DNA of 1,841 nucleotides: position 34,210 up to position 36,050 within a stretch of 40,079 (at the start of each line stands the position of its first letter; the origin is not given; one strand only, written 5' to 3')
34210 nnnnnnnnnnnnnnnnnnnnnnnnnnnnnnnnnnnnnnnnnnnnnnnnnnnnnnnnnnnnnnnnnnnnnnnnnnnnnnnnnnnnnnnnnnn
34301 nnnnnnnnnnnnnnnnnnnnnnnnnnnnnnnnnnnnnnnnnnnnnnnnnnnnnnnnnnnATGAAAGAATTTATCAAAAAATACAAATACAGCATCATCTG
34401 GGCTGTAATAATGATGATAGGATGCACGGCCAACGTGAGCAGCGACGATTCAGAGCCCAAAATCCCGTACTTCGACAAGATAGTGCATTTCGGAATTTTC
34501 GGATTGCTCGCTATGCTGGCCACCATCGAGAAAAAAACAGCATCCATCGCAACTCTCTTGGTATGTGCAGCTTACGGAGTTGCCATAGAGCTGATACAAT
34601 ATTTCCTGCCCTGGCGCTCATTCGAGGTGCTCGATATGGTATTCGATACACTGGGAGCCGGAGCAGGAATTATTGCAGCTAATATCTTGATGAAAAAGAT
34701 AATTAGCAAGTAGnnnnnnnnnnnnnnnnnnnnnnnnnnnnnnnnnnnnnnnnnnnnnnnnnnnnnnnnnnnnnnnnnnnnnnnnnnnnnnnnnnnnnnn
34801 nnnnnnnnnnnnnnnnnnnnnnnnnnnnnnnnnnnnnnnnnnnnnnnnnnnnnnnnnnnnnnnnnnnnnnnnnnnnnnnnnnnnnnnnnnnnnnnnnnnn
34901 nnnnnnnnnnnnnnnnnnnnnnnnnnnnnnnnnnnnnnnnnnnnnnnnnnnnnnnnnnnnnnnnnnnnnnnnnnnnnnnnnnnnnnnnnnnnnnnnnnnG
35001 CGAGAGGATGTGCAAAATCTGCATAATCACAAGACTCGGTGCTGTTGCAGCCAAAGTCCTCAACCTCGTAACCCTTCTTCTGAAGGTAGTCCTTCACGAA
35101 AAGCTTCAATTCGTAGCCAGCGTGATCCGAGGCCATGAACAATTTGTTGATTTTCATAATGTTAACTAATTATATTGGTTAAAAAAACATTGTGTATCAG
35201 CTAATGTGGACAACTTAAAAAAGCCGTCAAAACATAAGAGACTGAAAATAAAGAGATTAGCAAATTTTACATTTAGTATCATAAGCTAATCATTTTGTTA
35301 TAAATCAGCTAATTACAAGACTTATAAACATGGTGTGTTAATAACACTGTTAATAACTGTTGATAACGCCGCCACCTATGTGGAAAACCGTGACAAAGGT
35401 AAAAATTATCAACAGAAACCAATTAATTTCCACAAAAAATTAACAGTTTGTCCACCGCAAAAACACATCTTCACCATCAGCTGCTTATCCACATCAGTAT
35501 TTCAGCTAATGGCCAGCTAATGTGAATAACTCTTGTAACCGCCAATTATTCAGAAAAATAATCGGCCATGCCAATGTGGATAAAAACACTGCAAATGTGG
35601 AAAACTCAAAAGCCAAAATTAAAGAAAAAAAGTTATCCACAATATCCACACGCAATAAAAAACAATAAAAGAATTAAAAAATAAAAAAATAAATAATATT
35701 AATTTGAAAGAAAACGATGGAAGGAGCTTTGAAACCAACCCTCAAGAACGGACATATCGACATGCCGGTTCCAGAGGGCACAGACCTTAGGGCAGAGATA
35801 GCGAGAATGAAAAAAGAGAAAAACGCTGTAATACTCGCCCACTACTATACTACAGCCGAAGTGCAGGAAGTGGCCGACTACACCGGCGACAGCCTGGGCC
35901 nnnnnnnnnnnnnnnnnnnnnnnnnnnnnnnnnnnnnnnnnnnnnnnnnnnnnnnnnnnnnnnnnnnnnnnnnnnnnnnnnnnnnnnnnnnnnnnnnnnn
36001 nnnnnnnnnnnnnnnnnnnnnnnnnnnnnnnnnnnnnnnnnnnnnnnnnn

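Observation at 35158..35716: Candidate oriC between rpiB and nadA, with no dnaA gene nearby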

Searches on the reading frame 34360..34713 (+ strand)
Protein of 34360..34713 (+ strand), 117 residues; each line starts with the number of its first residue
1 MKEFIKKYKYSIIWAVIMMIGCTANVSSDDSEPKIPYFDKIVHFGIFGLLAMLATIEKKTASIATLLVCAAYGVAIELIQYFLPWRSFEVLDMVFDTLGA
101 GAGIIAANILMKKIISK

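Call 56: search_protein_families(library=pfam, proteins=[window:34360-34713:+], max_evalue=0.0001)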
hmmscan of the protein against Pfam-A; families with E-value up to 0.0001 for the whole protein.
window:34360-34713:+ (117 aa): 1 family
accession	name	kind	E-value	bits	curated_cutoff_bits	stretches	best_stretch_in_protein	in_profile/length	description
PF04892.17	VanZ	-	4.2e-16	60.1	30.1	1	30-110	55-125/126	VanZ like family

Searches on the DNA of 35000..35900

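Call 45: search_rna_families(source=window, start=35000, end=35900, threshold=evalue, max_evalue=1)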
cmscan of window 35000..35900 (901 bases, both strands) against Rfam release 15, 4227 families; matches with E-value up to 1: 1.
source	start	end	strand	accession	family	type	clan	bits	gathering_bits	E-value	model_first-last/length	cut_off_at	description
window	35297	35367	-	RF00750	mir-458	Gene; miRNA;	-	18.6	59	0.73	1-78/78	no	mir-458 microRNA precursor family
